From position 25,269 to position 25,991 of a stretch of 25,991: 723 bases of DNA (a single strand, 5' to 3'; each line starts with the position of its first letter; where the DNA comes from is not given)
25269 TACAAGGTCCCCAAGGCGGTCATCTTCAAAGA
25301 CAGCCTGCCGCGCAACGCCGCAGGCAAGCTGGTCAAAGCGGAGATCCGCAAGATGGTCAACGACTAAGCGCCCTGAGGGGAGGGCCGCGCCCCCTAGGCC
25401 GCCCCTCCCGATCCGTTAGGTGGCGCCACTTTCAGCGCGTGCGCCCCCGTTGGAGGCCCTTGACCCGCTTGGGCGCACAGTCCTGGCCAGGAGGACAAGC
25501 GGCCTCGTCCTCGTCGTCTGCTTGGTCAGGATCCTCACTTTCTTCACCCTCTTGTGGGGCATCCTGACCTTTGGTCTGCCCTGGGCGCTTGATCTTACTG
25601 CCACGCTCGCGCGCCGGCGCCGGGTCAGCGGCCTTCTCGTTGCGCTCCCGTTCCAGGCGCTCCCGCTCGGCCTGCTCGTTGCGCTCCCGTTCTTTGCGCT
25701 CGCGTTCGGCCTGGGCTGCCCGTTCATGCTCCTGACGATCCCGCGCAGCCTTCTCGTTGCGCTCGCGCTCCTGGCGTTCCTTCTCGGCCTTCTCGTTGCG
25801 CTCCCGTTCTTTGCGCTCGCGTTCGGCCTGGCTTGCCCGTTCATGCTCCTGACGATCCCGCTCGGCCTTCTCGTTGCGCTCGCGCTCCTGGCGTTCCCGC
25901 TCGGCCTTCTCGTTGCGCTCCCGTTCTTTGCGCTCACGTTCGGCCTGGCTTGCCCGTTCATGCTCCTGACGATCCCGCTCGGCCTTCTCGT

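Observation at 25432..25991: E/R/K-rich 40-aa tandem-repeat gene at the window edge, which the ORF track reports in the wrong frame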

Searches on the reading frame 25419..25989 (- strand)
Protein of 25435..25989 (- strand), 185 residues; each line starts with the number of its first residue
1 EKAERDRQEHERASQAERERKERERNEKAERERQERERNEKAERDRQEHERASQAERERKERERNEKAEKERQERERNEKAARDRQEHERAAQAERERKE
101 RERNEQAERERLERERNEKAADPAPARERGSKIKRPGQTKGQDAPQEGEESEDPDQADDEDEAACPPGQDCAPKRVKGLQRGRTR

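Call 10: search_protein_families(library=pfam, proteins=[window:25435-25989:-, window:25419-25961:-], max_evalue=1)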
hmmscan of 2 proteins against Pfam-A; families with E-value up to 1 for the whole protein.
seq(185 aa): 0 families

seq(181 aa): 0 families
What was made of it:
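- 25416..25961 (-): Listed 181-aa ORF (SATRRP-type text): a shadow frame, not a gene. No Pfam match (call 10).
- It has no Pfam match (call 10).
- Tried and rejected: Pfam on all three candidate products of the window region gave no hits (call 10).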

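Call 11: find_homologous_proteins(query=window:25435-25989:-, max_evalue=0.001)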
Query seq(185 aa): 8000 candidates shared short words with the query, none scored E <= 0.001.
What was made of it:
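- Tried and rejected: A word-indexed protein search with the 185-aa fragment found nothing at E <= 0.001 (call 11).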

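Call 16: list_cluster_members(proteins=[window:25435-25989:-, window:25435-25902:-])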
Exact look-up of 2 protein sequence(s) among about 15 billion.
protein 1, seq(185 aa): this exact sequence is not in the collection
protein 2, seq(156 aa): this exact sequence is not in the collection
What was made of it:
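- Tried and rejected: An exact look-up of the partial products showed they are not in the collection (call 16).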

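Call 23: search_protein_representatives(protein=window:25435-25989:-)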
Query: 185 residues. Proteins with E-value up to 0.001 (for the whole library): 33; up to 1e-10: 6; up to 1e-30: 1. The best 33 are listed.
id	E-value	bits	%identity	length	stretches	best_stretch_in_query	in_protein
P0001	2.7e-79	281.2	93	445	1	4-185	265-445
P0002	3.4e-28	115.0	59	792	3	2-126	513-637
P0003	1.4e-17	80.5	47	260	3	7-120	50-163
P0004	7.9e-12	61.8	52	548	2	2-115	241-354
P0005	7.3e-11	58.6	48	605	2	1-122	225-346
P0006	8.6e-11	58.4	52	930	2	1-127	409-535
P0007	7.6e-09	52.1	47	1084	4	1-119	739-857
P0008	3.5e-08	49.9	36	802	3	2-119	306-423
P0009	3.9e-08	49.8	41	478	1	2-121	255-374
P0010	6.1e-08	49.1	48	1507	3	1-138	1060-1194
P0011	4.2e-07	46.4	47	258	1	6-127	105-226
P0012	3.2e-06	43.5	52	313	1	27-134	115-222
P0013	5.2e-06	42.9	56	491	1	48-125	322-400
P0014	5.4e-06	42.8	40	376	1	17-175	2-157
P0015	7.4e-06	42.4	47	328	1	15-124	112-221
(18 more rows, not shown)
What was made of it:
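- Closest known: ER/K single alpha-helix. Different: The similarity is compositional, and the other hits in call 23 are unrelated multidomain proteins with similar repeats.
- Full-length allele P0001: 445 aa, phmmer E = 2.7e-79, 93% identity, with query residues 4-185 matching protein residues 265-445 (call 23). The exhaustive phmmer search recovered the sense-strand protein with its N-terminal domain (call 23).
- Tried and rejected: The exhaustive phmmer search then found the full-length allele (call 23).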

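Call 25: search_protein_families(library=pfam, proteins=[P0001], max_evalue=1)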
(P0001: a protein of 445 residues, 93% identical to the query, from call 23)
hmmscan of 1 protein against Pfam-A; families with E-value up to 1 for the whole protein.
P0001 (445 aa): 1 family
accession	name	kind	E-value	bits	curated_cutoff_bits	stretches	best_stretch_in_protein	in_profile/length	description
PF20245.3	DUF6600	-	1.7e-24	86.3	27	1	66-158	3-100/102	Family of unknown function (DUF6600)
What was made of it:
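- On DUF6600 (PF20245): P0001 scores 86.3 bits (cut-off 27), E = 1.7e-24, over residues 66-158 (call 25).
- Family membership: DUF6600 Pfam hit of 86.3 bits against a 27-bit cut-off (call 25).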

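Call 26: search_protein_families(library=ncbifam, proteins=[P0001], max_evalue=1)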
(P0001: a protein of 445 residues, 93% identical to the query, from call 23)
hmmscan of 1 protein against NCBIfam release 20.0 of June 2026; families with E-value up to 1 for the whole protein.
P0001 (445 aa): 0 families

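Call 27: find_encoding_contigs(protein=P0001, flank=10000, max_places=10)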
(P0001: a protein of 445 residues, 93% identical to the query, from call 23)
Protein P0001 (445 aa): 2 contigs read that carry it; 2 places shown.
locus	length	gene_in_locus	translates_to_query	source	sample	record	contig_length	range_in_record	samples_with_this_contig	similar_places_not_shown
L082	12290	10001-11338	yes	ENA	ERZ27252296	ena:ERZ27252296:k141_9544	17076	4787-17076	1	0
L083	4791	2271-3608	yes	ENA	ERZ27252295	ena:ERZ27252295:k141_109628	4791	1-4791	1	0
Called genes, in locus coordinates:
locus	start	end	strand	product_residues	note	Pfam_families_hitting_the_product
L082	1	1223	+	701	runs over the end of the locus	PF00932:LTD (weak)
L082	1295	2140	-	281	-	PF20181:DUF6544, PF21900:DUF6920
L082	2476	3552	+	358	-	PF03193:RsgA_GTPase, PF02421:FeoB_N (faint), PF00005:ABC_tran, PF01926:MMR_HSR1 (weak)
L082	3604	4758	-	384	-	PF25024:EGF_TEN, PF03781:FGE-sulfatase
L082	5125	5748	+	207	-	PF02245:Pur_DNA_glyco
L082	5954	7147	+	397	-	PF00753:Lactamase_B, PF19583:ODP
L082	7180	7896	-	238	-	-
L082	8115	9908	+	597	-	PF00069:Pkinase, PF07714:PK_Tyr_Ser-Thr, PF01636:APH (faint)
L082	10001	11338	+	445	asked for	PF20245:DUF6600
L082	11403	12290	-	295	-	?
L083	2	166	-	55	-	?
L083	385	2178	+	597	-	PF00069:Pkinase, PF07714:PK_Tyr_Ser-Thr, PF01636:APH (faint)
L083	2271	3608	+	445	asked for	PF20245:DUF6600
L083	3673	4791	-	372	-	?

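Call 28: predict_structure(protein=window:25435-25989:-)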
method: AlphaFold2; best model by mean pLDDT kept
length: 185 residues; sequences in the alignment: 1
mean_pLDDT: 83.3   pTM: 0.49
mean pLDDT of the five models: 83.3, 82.0, 82.0, 81.0, 80.0
residues with pLDDT >= 90: 117; 70-90: 4; 50-70: 62; < 50: 2
segments of 3 or more residues with pLDDT < 50: none
pLDDT, mean of each block of 10 residues (from residue 1): 93 95 97 97 97 97 97 98 98 98 97 92 61 60 59 56 59 60 58
secondary structure, 60 per line:
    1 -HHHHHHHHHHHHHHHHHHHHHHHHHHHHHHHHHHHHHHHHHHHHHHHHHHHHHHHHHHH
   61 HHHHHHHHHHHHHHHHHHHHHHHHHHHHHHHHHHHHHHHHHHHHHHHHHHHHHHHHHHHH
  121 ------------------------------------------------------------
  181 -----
elements in order: H2-120
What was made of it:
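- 25629..25991 (-): Tandem repeat array with a 117-bp period (39 aa = three 13-aa subunits of the type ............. / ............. / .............). It encodes the ER/K-type helix and is cut by the window end. AlphaFold2 places residues 2-120 in one helix with pLDDT above 90 (call 28).
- Helix: AlphaFold2 from the single sequence gives a helix at residues 2-120 with pLDDT above 90 (call 28).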

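Call 41: search_solved_structures(query=A2, max_evalue=1)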
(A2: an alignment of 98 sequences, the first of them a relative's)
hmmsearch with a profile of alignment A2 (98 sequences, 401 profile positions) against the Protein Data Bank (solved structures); distinct sequences matched with E-value up to 1: 6.
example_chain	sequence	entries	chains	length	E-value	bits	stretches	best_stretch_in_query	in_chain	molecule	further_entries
7r81_V1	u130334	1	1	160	0.18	14.3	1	161-273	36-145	Ribosomal protein Srp1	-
7pzy_2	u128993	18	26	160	0.25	13.8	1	151-254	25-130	Ribosomal 60S subunit protein L21A | 60S ribosomal protein L21-A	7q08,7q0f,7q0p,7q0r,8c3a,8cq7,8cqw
7olc_LT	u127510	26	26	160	0.32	13.4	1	160-272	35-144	60S ribosomal protein l21-like protein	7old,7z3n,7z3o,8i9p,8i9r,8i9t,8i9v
7ase_g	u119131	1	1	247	0.34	13.3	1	203-370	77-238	Putative 40S ribosomal protein S21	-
5opt_g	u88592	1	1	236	0.89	11.9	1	199-354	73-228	40S ribosomal protein S21, putative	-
4fe8_A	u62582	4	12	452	0.95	11.8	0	333-371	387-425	Maltose-binding periplasmic protein,Huntingtin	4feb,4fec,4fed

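Call 48: predict_structure(alignment_id=A2)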
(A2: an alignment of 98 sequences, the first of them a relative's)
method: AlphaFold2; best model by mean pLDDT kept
length: 445 residues; sequences in the alignment: 98
mean_pLDDT: 74.3   pTM: 0.51
mean pLDDT of the five models: 74.3, 73.2, 72.7, 72.1, 71.7
residues with pLDDT >= 90: 197; 70-90: 82; 50-70: 51; < 50: 115
segments of 3 or more residues with pLDDT < 50: 15-55, 224-229, 263-272, 382-425, 434-445
pLDDT, mean of each block of 10 residues (from residue 1): 82 52 38 37 40 58 93 96 96 94 91 93 94 92 96 94 89 95 95 96 82 84 51 62 71 62 44 64 87 91 94 95 96 95 93 91 90 72 37 39 37 37 48 46 39
secondary structure, 60 per line:
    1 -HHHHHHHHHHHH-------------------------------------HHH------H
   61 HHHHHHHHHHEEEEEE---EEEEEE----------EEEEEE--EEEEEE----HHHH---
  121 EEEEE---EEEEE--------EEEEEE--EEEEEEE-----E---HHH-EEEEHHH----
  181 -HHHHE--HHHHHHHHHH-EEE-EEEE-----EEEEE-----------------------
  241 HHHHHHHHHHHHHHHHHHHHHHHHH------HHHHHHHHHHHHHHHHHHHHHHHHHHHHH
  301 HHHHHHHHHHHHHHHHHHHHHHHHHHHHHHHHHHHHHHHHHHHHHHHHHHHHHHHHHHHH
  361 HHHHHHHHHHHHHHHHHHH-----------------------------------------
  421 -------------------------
elements in order: H2-13 H60-70 E71-76 E80-85 E96-101 E104-109 H114-117 E121-125 E129-133 E142-147 E150-156 E170-173 H182-185 H189-198 E200-202 E204-207 E213-217 H241-265 H272-379
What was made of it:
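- On ER/K single alpha-helix (SAH): AlphaFold2 gives a helix at residues 2-120 (pLDDT above 90) from the single sequence, and at 272-379 in the full-length model (calls 28, 48).
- On TolA/TonB periplasmic force transducers: There is no C-terminal folded domain (call 48).
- With the family alignment it gives a helix at 272-379 with pLDDT about 90 or higher, and a beta domain with pLDDT above 90 (call 48). A long predicted helix in a lipoprotein (calls 28, 48).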

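Call 57: fold_search(model_id=the predicted structure, library=pdb)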
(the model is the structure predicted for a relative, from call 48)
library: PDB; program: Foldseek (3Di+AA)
matches with E <= 10: 236; with E <= 0.001: 0
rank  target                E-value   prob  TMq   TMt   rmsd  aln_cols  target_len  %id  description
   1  1h09                  2.5e-01  0.05  0.08  0.10  14.8       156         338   18  Multimodular Pneumococcal Cell Wall Endolysin from phage Cp-1 (released 2003-06-26)
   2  5ec0                  1.0e+00  0.07  0.07  0.08  17.0        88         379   15  Crystal Structure of Actin-like protein Alp7A (released 2016-11-02)
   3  4tr7_B                1.0e+00  0.02  0.07  0.08  16.1       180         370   15  Crystal structure of DNA polymerase sliding clamp from Mycobaterium tuberculosis (released 2014-09-10)
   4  8suw_P                1.2e+00  0.03  0.10  0.09  12.9       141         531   11  E. coli SIR2-HerA complex (dodecamer SIR2 bound 4 protomers of HerA) (released 2024-03-27)
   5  2rlb_A                1.3e+00  0.11  0.06  0.16   6.5        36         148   11  Crystal Structure cation-dependent mannose 6-phosphate receptor at pH 6.5 bound to M6P in absence of Mn (released 2008-02-12)
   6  9xqd_4                1.3e+00  0.02  0.05  0.07  21.8       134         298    9  The structure of outer peripheral region in the phage phiKZ baseplate complex (released 2026-02-11)
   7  2wyr_B                1.3e+00  0.02  0.08  0.09  15.8       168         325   12  3-D structure of PhTET1-12s, dodecamer in the asymmetric unit (released 2010-12-01)
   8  5agu_B                1.4e+00  0.02  0.05  0.06  16.5       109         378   15  The sliding clamp of Mycobacterium tuberculosis in complex with a natural product. (released 2015-06-03)
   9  4qrl                  1.8e+00  0.04  0.08  0.25  11.8       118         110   12  Crystal structure of a lipocalin-like protein (BACUNI_01346) from Bacteroides uniformis ATCC 8492 at 1.79 A resolution (released 2014-08-27)
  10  8uae_R                1.8e+00  0.04  0.08  0.07  11.0       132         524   10  E. coli Sir2_HerA complex (12:6) with ATPgamaS (released 2023-12-27)
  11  2rl8_A                1.9e+00  0.06  0.06  0.14   6.6        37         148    8  Crystal Structure cation-dependent mannose 6-phosphate receptor at pH 6.5 bound to M6P (released 2008-02-12)
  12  1sng                  1.9e+00  0.06  0.11  0.13   9.0       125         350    9  Structure of a Thermophilic Serpin in the Native State (released 2004-12-14)
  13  5cyb                  2.0e+00  0.05  0.06  0.23   8.5        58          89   12  Structure of a lipocalin lipoprotein affecting virulence in Streptococcus pneumoniae (released 2016-09-14)
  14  8yo1_C                2.0e+00  0.01  0.07  0.08  14.7       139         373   14  structure of phage T6 topoisomerase II ATPase domain bound with AMPPNP (released 2024-09-25)
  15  8sub_P                2.3e+00  0.03  0.10  0.09  12.7       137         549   12  E. coli SIR2-HerA complex (dodecamer SIR2 pentamer HerA) (released 2023-12-27)
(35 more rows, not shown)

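Call 58: list_cluster_members(proteins=[P0001])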
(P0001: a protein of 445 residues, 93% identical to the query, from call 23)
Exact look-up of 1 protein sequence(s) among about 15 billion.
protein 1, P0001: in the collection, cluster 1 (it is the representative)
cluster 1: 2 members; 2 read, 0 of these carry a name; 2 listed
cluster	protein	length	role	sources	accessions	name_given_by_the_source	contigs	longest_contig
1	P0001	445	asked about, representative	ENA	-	-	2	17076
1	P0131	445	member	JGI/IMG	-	-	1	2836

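Call 60: find_encoding_contigs(protein=P0131, flank=5000, max_places=4)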
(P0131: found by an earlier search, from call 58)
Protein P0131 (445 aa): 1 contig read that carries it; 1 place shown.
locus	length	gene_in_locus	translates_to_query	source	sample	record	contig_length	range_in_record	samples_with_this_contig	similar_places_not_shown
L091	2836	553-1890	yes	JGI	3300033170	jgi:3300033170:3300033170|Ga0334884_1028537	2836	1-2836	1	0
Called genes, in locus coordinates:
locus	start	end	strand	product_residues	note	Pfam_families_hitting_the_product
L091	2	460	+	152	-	?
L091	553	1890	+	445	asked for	PF20245:DUF6600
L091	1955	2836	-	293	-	?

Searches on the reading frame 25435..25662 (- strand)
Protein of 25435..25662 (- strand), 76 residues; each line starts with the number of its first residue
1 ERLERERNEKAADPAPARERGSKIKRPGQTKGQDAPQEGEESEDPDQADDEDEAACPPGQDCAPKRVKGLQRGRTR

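Call 12: find_related_loci(query=window:25435-25662:-, collection=genome_contigs, flank=10000)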
Query seq(76 aa) (76 aa) in genome_contigs; peptide patterns used: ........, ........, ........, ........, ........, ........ (x = any residue, [..] = any of these).
600 stretches matched a pattern, but none encodes a relative of the query by tblastn (E <= 1e-3).
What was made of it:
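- Tried and rejected: A scan of GTDB species genomes with the tail peptide found no relative (call 12).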
